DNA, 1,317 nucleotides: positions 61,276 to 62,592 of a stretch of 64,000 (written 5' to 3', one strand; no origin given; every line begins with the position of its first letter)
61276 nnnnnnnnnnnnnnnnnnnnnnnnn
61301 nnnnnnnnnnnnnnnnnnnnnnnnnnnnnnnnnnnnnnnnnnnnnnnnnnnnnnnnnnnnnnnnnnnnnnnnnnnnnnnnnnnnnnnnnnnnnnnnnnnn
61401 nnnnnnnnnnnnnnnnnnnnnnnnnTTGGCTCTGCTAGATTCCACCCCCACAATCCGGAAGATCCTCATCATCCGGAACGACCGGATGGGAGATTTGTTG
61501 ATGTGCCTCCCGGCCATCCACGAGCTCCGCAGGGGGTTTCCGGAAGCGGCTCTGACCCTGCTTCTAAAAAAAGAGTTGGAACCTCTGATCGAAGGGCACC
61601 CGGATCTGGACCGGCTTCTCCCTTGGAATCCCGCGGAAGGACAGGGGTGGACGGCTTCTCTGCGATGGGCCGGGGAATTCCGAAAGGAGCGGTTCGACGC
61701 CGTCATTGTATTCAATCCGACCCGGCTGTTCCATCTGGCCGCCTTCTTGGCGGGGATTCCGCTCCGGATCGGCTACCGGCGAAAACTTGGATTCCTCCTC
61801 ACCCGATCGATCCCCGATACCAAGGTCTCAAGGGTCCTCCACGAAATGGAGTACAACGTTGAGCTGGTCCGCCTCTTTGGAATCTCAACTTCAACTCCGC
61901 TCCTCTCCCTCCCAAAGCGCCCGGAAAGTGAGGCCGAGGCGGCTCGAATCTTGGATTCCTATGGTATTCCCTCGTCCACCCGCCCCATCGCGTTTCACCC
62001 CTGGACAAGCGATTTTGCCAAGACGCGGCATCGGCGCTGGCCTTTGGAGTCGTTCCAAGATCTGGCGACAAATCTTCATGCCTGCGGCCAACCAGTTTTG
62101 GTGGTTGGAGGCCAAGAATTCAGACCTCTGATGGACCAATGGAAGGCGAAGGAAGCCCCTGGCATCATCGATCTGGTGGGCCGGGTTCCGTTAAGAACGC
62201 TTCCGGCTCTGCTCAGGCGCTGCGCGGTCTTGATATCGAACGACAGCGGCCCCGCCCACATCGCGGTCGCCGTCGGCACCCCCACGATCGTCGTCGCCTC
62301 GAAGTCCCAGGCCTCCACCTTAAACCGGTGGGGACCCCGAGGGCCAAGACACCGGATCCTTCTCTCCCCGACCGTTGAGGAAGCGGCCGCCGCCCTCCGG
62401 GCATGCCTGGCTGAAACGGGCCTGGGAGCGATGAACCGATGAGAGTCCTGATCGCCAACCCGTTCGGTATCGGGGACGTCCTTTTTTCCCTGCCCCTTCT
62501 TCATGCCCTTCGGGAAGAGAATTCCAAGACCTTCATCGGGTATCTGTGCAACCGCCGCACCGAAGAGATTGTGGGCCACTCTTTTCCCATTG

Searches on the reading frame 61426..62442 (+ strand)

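Call 51: search_protein_families(library=pfam, max_evalue=1, proteins=[window:61426-62442:+])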
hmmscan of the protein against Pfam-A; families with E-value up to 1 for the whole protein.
window:61426-62442:+ (338 aa): 5 families
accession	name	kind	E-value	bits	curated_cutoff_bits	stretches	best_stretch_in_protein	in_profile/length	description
PF01075.23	Glyco_transf_9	-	4.6e-19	69.2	22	1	84-320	7-234/247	Glycosyltransferase family 9 (heptosyltransferase)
PF00534.26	Glycos_transf_1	-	0.041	13.9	26.4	1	223-328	49-156/172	Glycosyl transferases group 1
PF06722.18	EryCIII-like_C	-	0.097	13.1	31.7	1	242-294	27-77/145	Erythromycin biosynthesis protein CIII-like, C-terminal domain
PF14595.12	Thioredoxin_9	-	0.16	12.3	25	0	12-55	44-87/129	Thioredoxin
PF13439.12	Glyco_transf_4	-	0.19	12.1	28.5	0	57-113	40-99/170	Glycosyltransferase Family 4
